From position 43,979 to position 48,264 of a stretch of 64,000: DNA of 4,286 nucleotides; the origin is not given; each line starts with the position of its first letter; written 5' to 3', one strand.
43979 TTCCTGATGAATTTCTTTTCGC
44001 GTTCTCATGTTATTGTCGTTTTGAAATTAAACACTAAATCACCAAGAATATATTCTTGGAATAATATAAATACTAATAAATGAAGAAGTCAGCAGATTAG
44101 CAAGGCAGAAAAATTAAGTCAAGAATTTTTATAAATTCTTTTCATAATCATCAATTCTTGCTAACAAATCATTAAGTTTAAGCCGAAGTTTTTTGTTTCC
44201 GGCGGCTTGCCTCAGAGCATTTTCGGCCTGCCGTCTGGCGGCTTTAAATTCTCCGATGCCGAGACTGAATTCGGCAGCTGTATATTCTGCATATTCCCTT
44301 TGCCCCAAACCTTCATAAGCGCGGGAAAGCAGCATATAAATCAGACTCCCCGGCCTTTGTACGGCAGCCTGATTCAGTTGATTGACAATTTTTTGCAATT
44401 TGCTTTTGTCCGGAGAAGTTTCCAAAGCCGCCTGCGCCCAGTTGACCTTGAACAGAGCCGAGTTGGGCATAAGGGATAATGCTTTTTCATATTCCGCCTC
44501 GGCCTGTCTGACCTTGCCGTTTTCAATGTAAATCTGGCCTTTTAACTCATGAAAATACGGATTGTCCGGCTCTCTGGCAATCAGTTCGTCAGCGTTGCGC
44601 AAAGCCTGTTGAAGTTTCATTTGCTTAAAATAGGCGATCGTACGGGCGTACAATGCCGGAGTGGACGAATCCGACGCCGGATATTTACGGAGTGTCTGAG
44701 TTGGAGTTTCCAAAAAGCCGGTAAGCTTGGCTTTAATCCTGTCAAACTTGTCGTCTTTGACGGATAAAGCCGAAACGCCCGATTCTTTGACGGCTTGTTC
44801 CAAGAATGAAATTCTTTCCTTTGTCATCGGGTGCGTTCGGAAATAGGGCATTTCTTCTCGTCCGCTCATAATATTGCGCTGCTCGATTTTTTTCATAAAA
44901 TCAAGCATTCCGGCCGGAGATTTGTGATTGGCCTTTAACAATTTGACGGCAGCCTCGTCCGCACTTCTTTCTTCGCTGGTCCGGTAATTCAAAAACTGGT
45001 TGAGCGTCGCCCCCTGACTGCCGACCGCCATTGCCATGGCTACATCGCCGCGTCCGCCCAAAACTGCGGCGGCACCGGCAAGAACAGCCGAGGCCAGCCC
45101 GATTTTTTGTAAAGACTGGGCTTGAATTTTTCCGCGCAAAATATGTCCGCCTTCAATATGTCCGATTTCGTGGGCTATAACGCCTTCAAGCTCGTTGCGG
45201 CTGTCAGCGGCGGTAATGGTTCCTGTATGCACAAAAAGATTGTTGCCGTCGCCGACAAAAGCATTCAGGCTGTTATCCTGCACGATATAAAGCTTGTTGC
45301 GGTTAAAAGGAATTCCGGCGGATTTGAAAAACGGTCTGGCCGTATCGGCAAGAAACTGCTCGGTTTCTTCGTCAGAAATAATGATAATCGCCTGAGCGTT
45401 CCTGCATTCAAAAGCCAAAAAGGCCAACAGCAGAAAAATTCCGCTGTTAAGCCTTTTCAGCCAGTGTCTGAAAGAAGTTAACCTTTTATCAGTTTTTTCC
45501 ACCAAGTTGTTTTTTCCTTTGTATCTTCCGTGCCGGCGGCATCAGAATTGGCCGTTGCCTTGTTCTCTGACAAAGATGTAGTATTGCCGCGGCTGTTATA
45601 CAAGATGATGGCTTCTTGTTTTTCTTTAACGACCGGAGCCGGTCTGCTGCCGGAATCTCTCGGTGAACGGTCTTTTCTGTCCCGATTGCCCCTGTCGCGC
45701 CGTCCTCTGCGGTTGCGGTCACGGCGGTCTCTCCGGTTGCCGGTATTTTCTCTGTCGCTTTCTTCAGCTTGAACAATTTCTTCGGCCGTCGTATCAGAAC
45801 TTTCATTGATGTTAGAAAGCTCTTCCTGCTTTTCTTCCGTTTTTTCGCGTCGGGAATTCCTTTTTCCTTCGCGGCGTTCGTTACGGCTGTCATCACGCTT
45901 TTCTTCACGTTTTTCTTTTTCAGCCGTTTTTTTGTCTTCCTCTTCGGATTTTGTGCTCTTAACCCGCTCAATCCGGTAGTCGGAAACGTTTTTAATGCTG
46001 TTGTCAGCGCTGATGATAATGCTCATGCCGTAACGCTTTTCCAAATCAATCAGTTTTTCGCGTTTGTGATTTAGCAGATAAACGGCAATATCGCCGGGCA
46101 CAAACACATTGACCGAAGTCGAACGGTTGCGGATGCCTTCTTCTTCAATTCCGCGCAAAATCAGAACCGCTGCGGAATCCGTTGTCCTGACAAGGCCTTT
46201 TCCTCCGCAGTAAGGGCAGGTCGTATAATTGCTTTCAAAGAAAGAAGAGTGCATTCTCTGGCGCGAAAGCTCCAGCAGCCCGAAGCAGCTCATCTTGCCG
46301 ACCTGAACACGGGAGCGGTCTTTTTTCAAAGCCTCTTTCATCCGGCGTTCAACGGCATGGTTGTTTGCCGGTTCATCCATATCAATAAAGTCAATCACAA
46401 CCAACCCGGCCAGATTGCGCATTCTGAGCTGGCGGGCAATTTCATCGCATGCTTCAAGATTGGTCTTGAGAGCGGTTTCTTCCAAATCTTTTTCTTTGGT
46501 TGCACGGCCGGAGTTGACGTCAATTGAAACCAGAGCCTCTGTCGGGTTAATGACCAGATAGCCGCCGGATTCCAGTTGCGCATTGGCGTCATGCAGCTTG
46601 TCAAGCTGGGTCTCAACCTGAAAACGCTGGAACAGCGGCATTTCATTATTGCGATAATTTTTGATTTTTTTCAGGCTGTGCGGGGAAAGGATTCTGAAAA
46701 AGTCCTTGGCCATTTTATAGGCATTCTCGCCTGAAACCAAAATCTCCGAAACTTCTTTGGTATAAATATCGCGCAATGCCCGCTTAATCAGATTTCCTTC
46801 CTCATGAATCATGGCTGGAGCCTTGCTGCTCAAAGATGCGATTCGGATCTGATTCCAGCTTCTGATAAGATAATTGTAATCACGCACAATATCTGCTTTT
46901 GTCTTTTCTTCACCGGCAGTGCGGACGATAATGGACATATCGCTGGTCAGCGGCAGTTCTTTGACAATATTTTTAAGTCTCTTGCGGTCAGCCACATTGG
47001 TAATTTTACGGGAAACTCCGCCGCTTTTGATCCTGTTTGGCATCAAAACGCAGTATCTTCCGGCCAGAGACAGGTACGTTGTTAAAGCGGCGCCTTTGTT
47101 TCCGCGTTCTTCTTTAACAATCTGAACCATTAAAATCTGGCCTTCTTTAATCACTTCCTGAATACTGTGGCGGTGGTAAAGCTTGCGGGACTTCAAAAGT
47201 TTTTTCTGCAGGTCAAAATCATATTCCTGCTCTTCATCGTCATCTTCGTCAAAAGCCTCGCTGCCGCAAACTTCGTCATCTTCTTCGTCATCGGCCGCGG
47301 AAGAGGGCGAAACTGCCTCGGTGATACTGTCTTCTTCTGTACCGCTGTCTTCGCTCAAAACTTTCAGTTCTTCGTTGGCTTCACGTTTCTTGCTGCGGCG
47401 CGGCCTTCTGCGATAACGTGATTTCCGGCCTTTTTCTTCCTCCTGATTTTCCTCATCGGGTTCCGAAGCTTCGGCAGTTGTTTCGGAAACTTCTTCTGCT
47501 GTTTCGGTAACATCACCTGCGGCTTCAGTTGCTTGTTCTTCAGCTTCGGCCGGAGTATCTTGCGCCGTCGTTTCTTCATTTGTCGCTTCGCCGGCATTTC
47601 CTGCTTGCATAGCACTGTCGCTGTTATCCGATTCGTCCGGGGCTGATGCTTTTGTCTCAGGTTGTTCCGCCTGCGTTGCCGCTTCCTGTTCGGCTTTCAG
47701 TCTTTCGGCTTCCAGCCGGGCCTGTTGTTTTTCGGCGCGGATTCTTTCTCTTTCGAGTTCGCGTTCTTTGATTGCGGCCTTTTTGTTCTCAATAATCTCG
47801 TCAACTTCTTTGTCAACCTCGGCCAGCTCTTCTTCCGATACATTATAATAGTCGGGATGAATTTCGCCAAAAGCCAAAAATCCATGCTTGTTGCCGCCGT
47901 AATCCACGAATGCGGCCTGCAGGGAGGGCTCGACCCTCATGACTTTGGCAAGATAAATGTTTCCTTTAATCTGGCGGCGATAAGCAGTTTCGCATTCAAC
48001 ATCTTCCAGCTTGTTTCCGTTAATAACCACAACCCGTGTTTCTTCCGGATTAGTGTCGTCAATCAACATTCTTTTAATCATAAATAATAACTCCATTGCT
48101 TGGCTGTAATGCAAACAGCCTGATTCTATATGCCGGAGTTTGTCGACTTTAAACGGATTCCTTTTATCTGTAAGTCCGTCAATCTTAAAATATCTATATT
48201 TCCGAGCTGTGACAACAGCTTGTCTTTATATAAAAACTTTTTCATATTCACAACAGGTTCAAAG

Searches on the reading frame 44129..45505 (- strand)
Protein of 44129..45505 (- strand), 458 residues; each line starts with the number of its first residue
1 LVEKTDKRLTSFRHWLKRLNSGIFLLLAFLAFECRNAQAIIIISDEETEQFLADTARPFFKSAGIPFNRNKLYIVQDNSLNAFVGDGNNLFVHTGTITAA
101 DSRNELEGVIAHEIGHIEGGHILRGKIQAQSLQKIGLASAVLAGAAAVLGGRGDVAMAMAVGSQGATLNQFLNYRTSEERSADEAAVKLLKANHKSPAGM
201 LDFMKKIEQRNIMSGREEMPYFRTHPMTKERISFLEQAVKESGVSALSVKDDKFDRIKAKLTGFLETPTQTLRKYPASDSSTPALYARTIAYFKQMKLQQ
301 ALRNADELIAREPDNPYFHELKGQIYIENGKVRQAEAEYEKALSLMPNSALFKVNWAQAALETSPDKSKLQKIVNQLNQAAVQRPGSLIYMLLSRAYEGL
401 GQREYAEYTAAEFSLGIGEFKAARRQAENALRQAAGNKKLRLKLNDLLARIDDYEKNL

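Call 57: search_protein_families(library=pfam, proteins=[window:44129-45505:-], max_evalue=0.0001)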
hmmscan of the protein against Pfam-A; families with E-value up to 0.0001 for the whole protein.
window:44129-45505:- (458 aa): 6 families
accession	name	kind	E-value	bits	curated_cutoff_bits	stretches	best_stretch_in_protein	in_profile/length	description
PF01435.24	Peptidase_M48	-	3e-30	105.9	20.3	1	52-237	7-184/186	Peptidase family M48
PF14559.12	TPR_19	-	1.4e-06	28.9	25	1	295-350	4-59/68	Tetratricopeptide repeat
PF13432.12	TPR_16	-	2.3e-06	28.3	32.7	1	290-348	5-63/65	Tetratricopeptide repeat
PF07719.23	TPR_2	-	1.4e-05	25.3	27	1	317-348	2-33/34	Tetratricopeptide repeat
PF00515.34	TPR_1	-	2.6e-05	24.3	27.8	0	322-348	7-33/34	Tetratricopeptide repeat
PF23914.1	TPR_CcmH_CycH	-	4.7e-05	23.7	42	1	309-405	43-137/158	Cytochrome c-type biogenesis protein H TPR domain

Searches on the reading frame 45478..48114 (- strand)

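Call 57: search_protein_families(library=pfam, proteins=[window:45478-48114:-], max_evalue=0.0001)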
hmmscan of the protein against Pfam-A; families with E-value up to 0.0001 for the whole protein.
window:45478-48114:- (878 aa): 3 families
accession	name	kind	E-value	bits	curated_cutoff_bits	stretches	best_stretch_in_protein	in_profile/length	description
PF10150.14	RNase_E_G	-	5e-96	321.7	25.5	1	349-621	1-270/270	Ribonuclease E/G family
PF20833.2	RNase_E_G_Thio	-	3.3e-27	94.9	26.8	1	632-717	1-85/86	RNase E/G, Thioredoxin-like domain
PF00575.29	S1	-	3.9e-06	27.6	22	0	49-112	3-67/74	S1 RNA binding domain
